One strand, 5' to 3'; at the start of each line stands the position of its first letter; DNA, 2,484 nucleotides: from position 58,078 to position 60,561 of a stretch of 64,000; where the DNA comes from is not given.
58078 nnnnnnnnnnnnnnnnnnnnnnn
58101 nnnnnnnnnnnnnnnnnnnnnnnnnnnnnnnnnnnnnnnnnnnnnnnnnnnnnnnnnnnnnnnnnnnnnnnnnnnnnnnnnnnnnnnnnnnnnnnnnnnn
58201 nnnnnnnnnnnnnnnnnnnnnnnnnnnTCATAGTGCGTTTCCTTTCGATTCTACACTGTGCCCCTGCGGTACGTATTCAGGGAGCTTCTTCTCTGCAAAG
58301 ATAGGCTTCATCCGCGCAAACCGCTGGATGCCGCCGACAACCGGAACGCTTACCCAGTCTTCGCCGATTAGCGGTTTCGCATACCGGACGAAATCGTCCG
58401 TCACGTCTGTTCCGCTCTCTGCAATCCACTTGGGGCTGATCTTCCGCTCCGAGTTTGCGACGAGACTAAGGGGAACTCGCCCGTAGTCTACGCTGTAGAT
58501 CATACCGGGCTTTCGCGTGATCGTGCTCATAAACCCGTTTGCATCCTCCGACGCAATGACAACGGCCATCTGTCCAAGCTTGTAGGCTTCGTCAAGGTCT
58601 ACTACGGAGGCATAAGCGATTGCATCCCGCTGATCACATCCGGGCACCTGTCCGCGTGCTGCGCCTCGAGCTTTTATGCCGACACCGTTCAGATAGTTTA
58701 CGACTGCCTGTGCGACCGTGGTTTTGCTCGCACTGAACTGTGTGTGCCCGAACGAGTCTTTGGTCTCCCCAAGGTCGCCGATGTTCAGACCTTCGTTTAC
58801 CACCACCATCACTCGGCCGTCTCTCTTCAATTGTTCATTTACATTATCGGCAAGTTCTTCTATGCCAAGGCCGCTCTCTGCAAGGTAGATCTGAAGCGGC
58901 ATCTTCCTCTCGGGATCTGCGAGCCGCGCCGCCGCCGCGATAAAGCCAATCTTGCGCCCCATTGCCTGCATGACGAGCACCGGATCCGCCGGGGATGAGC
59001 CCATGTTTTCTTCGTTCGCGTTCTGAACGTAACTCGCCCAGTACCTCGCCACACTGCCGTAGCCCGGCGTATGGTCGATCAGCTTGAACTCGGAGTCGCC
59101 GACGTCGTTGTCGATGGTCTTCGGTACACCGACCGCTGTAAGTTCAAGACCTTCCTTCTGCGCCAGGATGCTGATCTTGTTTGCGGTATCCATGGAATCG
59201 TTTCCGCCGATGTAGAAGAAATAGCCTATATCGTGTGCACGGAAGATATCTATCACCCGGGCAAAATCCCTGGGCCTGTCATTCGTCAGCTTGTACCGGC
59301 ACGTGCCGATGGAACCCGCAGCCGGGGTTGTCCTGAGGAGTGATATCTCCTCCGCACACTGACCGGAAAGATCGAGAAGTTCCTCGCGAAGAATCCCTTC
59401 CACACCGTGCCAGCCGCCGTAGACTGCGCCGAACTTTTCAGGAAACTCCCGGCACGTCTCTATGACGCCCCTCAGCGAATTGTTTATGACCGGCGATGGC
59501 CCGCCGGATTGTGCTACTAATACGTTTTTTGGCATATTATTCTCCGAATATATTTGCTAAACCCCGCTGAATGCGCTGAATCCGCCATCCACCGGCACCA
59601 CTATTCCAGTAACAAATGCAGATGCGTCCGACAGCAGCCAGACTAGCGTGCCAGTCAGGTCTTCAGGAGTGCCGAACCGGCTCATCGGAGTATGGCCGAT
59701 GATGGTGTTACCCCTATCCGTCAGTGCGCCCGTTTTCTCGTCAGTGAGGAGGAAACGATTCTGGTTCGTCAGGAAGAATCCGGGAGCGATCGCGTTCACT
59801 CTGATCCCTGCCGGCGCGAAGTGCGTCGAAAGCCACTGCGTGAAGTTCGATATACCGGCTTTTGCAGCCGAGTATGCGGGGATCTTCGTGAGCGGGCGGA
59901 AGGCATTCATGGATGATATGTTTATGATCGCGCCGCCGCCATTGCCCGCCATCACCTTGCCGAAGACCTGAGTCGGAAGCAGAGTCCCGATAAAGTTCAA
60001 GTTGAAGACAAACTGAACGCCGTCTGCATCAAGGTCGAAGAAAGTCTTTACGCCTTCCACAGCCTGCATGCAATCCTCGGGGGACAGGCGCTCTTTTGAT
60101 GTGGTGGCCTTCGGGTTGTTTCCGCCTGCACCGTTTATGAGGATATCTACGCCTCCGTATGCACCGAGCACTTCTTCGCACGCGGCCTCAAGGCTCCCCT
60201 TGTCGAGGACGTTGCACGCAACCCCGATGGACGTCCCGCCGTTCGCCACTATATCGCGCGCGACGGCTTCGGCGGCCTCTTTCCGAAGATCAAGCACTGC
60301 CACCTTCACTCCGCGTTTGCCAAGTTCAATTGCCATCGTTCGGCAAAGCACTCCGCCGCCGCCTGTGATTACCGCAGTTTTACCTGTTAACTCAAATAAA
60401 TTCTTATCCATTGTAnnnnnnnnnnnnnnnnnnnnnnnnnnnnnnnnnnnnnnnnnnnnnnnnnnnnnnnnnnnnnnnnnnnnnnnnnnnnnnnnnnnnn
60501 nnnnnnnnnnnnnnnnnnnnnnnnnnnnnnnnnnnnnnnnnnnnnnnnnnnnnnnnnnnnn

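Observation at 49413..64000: Candidate undescribed amino-uronate catabolic pathway feeding the pentose phosphate pathway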

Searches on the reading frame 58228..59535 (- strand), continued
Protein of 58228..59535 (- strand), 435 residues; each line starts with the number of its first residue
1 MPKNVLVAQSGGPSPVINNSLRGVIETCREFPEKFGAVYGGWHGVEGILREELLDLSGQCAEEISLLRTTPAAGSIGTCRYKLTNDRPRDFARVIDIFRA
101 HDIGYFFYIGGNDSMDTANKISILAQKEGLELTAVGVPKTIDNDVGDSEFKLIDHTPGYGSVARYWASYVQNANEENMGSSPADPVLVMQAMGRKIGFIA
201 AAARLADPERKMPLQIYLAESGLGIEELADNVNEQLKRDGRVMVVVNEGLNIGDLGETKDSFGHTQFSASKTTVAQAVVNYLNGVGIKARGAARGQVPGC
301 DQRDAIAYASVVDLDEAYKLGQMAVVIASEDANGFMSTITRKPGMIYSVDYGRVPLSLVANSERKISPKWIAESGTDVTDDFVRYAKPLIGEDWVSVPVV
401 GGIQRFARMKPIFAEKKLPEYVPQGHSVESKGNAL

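Call 61: search_protein_families(library=ncbifam, proteins=[L141:13574-14716:+, L142:13671-14804:+, L142:12336-13607:+, L142:6220-7467:-], max_evalue=0.001)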
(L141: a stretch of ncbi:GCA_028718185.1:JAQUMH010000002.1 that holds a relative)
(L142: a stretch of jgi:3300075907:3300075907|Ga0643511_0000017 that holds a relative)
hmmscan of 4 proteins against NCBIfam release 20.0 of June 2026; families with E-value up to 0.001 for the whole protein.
L141:13574-14716:+ (380 aa): 0 families

L142:13671-14804:+ (377 aa): 21 families
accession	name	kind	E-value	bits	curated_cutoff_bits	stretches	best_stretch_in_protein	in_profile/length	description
NF001309.0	PRK00257.1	equivalog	3.3e-126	421.3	434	1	2-372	1-377/379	4-phosphoerythronate dehydrogenase PdxB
NF011966.0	PRK15438.1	equivalog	3.6e-78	263.3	687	1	2-373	1-372/378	4-phosphoerythronate dehydrogenase PdxB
TIGR01327.1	PGDH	equivalog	7.9e-35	120.6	454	1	35-261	37-283/525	phosphoglycerate dehydrogenase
NF009714.1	PRK13243.1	equivalog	1.1e-33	117.1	455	2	117-263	150-297/332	glyoxylate reductase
NF000492.1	vanH_gen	exception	9.3e-32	110.3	540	2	108-239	132-256/312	D-lactate dehydrogenase VanH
NF008759.0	PRK11790.1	equivalog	2.9e-31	108.5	404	1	35-283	51-321/410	phosphoglycerate dehydrogenase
NF000371.1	vanH_Agroup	exception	3.2e-28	98.9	700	1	93-238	122-260/322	VanH-A/VanH-Pt family D-lactate dehydrogenase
NF005069.0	PRK06487.1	equivalog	8.8e-28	97.3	448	1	119-247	153-276/320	2-hydroxyacid dehydrogenase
NF005387.0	PRK06932.1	equivalog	8e-27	94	492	1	119-246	149-272/314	2-hydroxyacid dehydrogenase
NF005750.0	PRK07574.1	equivalog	4e-26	92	329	1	114-266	189-344/386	NAD-dependent formate dehydrogenase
NF000128.1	vanH-Sc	exception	3e-25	89.1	650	1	52-241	79-278/337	D-lactate dehydrogenase VanH-Sc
NF000151.1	vanH-Ac1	exception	5.4e-25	88.4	750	1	106-241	166-294/351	D-lactate dehydrogenase VanH-Ac1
NF000112.1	vanH-Amyco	exception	1.1e-24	87.3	625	1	107-241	160-287/348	VanH-AOV family D-lactate dehydrogenase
NF006263.0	PRK08410.1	equivalog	1.7e-24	86.8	389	2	117-260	145-288/311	D-2-hydroxyacid dehydrogenase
NF000004.1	vanH-D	exception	1.5e-23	83.4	550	1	111-257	141-280/323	D-lactate dehydrogenase VanH-D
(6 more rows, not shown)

L142:12336-13607:+ (423 aa): 3 families
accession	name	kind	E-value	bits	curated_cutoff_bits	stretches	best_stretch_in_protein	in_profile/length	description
NF052594.1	NPN_18_hexonate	equivalog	1.7e-196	652.8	500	1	10-417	2-410/411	nickel-dependent putative hexonate epimerase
NF052593.1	NPN_racem_MAR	equivalog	1.5e-08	33.7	500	1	30-309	56-321/415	nickel-dependent malate racemase, LarAH6 family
NF052595.1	NPN_LarAH5_MAR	equivalog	0.00047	19.2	462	1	127-203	147-220/415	nickel-dependent malate racemase, LarAH5 family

L142:6220-7467:- (415 aa): 0 families

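Call 71: find_encoding_contigs(protein=P0146, flank=10000, max_places=1)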
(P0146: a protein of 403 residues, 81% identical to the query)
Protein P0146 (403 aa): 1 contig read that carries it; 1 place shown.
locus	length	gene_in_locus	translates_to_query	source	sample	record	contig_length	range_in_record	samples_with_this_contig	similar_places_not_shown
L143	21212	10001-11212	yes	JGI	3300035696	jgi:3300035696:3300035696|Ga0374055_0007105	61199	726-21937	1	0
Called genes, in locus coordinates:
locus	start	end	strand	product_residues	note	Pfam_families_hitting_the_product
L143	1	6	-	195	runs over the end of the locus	PF09837:DUF2064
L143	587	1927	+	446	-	PF26314:MptA_B_family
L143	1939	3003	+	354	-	PF00578:AhpC-TSA, PF08534:Redoxin, PF17991:Thioredoxin_10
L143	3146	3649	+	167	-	-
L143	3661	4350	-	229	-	PF00535:Glycos_transf_2, PF13641:Glyco_tranf_2_3 (weak)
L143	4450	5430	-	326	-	PF12801:Fer4_5 (weak), PF13187:Fer4_9 (weak)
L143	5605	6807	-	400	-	PF07992:Pyr_redox_2, PF00070:Pyr_redox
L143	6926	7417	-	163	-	-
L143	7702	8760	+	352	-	PF01208:URO-D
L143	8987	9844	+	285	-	PF00106:adh_short, PF13561:adh_short_C2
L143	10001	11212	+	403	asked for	PF00365:PFK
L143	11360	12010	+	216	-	PF06283:ThuA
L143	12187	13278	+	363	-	PF01408:GFO_IDH_MocA, PF02894:GFO_IDH_MocA_C, PF22725:GFO_IDH_MocA_C3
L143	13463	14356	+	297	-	PF13419:HAD_2 (weak)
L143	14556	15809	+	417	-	PF09861:Lar_N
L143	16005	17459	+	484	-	PF03446:NAD_binding_2, PF00393:6PGD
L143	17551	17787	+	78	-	PF24113:DUF7387 (weak)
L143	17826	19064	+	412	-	-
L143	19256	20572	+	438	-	PF00092:VWA (faint), PF00404:Dockerin_1 (weak)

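Call 72: find_encoding_contigs(protein=P0203, flank=10000, max_places=1)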
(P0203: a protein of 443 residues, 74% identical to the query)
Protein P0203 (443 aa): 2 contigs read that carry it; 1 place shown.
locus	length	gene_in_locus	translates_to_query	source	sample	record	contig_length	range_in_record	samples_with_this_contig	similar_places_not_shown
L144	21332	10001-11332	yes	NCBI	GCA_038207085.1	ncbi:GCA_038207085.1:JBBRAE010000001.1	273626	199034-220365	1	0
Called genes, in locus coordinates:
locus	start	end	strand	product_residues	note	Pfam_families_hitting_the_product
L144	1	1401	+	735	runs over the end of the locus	PF12437:GSIII_N, PF00120:Gln-synt_C, PF18318:Gln-synt_C-ter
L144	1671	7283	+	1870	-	PF13620:CarboxypepD_reg, PF13715:CarbopepD_reg_2 (faint), PF13620:CarboxypepD_reg (weak), PF12708:Pect-lyase_RHGA_epim (weak), PF00801:PKD, PF18911:PKD_4, PF07495:Y_Y_Y (weak)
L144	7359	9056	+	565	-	PF17389:Bac_rhamnosid6H (weak), PF22422:MGH1-like_GH, PF01204:Trehalase (weak)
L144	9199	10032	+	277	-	PF00106:adh_short, PF13561:adh_short_C2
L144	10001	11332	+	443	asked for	PF00365:PFK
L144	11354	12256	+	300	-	PF13419:HAD_2 (weak)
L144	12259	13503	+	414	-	PF09861:Lar_N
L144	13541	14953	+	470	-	PF03446:NAD_binding_2, PF00393:6PGD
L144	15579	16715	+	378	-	PF04294:VanW, PF07501:G5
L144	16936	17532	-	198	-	PF02698:DUF218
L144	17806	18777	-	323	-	PF13228:DUF4037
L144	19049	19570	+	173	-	-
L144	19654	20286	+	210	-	PF04011:LemA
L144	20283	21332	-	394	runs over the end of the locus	PF00155:Aminotran_1_2, PF01053:Cys_Met_Meta_PP (faint)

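Call 73: find_encoding_contigs(protein=P0148, flank=10000, max_places=1)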
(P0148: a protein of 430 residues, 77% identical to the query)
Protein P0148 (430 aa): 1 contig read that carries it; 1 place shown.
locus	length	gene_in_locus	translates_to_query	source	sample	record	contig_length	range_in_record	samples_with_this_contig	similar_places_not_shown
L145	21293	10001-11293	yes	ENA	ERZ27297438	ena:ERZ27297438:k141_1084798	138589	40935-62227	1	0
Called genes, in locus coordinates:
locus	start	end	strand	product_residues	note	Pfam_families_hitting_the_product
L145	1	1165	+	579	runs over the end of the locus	PF13231:PMT_2, PF07719:TPR_2 (weak), PF13414:TPR_11, PF14559:TPR_19, PF07719:TPR_2 (weak), PF13414:TPR_11, PF13424:TPR_12, PF13432:TPR_16, +14 more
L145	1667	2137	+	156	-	PF03449:GreA_GreB_N, PF01272:GreA_GreB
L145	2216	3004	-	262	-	-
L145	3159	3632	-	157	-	PF02559:CarD_TRCF_RID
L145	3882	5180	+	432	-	PF00501:AMP-binding, PF14535:AMP-binding_C_2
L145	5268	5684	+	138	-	PF01842:ACT (faint), PF19571:ACT_8, PF22190:TTHA0829-like_ACT (faint)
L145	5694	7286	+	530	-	-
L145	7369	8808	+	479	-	PF03747:ADP_ribosyl_GH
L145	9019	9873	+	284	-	PF00106:adh_short, PF08659:KR (weak), PF13561:adh_short_C2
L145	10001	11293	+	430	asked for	PF00365:PFK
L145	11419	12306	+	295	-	PF13419:HAD_2 (weak)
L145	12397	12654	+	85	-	PF04014:MazE_antitoxin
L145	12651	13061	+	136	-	PF01850:PIN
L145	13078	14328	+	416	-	PF09861:Lar_N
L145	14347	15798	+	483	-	PF03446:NAD_binding_2, PF00393:6PGD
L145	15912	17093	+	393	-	PF00078:RVT_1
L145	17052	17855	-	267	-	-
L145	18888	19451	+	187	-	PF00881:Nitroreductase, PF14512:TM1586_NiRdase (weak)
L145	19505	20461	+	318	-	PF01116:F_bP_aldolase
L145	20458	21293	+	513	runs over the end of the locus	PF00370:FGGY_N, PF02782:FGGY_C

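Call 82: search_protein_families(library=ncbifam, proteins=[L141:18075-18986:+, L139:2328-3806:+], max_evalue=1e-10)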
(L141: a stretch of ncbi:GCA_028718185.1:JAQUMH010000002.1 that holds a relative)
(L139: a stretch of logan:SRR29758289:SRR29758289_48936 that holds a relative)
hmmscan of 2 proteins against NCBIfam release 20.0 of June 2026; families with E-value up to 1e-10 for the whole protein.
L141:18075-18986:+ (303 aa): 2 families
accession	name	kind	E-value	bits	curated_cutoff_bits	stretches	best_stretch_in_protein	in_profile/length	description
NF041099.2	keto_glucon_epim_IolO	equivalog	1.3e-16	60.7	300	1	29-222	23-213/269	5-keto-L-gluconate epimerase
NF051856.1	PsicseEpim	equivalog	8.4e-12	45.5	300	1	29-223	18-213/287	D-psicose 3-epimerase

L139:2328-3806:+ (492 aa): 7 families
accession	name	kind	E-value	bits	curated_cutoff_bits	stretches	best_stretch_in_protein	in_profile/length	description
TIGR02627.1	rhamnulo_kin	equivalog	2.1e-155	517.7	527.95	1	8-469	1-454/454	rhamnulokinase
NF007925.0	PRK10640.1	equivalog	1.9e-135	452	639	1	7-489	6-480/489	rhamnulokinase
TIGR02628.1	fuculo_kin_coli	equivalog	8.2e-35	120.6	470.9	1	10-288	6-284/465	L-fuculokinase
TIGR01312.1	XylB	equivalog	1e-21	77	380.25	1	88-268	82-262/481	xylulokinase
NF008187.0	PRK10939.1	equivalog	7.1e-16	57.9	528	0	121-249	124-251/521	autoinducer-2 kinase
TIGR01311.1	glycerol_kin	equivalog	1.6e-12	46.5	590.35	0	375-488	374-487/496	glycerol kinase GlpK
NF000756.0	PRK00047.1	subfamily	3.8e-12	45.3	498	0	375-486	376-486/502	glycerol kinase GlpK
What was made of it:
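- Tried and rejected: It is a near-cut-off rhamnulokinase (call 82).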

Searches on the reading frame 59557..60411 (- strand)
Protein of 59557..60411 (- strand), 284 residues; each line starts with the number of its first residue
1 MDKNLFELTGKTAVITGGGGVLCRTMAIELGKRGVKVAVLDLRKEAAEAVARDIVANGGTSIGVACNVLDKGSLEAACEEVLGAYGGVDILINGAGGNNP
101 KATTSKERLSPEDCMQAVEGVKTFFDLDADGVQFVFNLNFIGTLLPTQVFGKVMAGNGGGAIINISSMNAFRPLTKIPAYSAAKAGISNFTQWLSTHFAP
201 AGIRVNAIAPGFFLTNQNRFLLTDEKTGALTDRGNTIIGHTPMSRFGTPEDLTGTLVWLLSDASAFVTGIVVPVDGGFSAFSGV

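Call 3: search_protein_families(library=pfam, proteins=[window:59557-60411:-])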
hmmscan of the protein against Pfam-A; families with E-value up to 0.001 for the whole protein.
window:59557-60411:- (284 aa): 2 families
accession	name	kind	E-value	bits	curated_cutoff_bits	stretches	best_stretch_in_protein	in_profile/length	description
PF13561.12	adh_short_C2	-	1.8e-43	149.3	27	1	24-279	10-236/236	Enoyl-(Acyl carrier protein) reductase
PF00106.31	adh_short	-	9.8e-42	143.1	26.6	1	11-221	1-190/195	short chain dehydrogenase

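Call 4: search_protein_families(library=ncbifam, proteins=[window:59557-60411:-])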
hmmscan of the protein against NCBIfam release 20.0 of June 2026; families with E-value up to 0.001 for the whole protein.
window:59557-60411:- (284 aa): 223 families (the best 25 are shown)
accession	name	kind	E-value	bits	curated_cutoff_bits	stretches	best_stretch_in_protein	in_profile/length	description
NF006132.0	PRK08277.1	subfamily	2.1e-125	417.7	281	1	4-284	4-280/280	D-mannonate oxidoreductase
NF005559.1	PRK07231.1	subfamily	1.7e-54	185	215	1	8-278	2-247/249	glucose 1-dehydrogenase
NF006070.0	PRK08213.1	subfamily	6.1e-49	166.9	279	2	127-280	108-258/259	gluconate 5-dehydrogenase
NF005853.0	PRK07774.1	equivalog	1.9e-46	158.5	303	2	126-278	104-246/250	SDR family oxidoreductase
NF009466.0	PRK12826.1-2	subfamily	1.5e-44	152.3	222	1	11-278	4-244/248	3-oxoacyl-ACP reductase FabG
NF004791.0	PRK06138.1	equivalog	5.4e-44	150.4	312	2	125-280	98-251/252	SDR family oxidoreductase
NF005446.0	PRK07035.1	equivalog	3.5e-43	147.7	373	2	127-278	108-253/255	SDR family oxidoreductase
NF004773.0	PRK06113.1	equivalog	1e-42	146.4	367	2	120-277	99-249/255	7-alpha-hydroxysteroid dehydrogenase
NF004198.0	PRK05653.1-3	equivalog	1.6e-42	145.6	296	1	8-278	5-246/248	3-oxoacyl-ACP reductase FabG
NF004778.0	PRK06124.1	equivalog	9.4e-42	143.2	303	1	4-280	5-254/256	SDR family oxidoreductase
TIGR01832.1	kduD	equivalog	4.6e-41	140.9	338.85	1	6-279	1-246/248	2-dehydro-3-deoxy-D-gluconate 5-dehydrogenase KduD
NF004818.0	PRK06172.1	equivalog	4.3e-40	137.7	336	1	7-280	4-252/253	SDR family oxidoreductase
NF005390.0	PRK06935.1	equivalog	4.8e-40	137.5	369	2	132-278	115-255/258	2-dehydro-3-deoxy-D-gluconate 5-dehydrogenase KduD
NF004774.0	PRK06114.1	equivalog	7.5e-40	136.9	360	1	3-280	9-261/262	SDR family oxidoreductase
NF005752.0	PRK07576.1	subfamily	1.6e-39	135.9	321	1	4-280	3-252/271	SDR family oxidoreductase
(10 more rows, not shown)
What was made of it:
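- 59557..60411 (-): UxuB-type SDR (fructuronate reductase / D-mannonate oxidoreductase), the first gene of the conserved five-gene block. NF006132, 418 bits against a cut-off of 281 (call 4).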
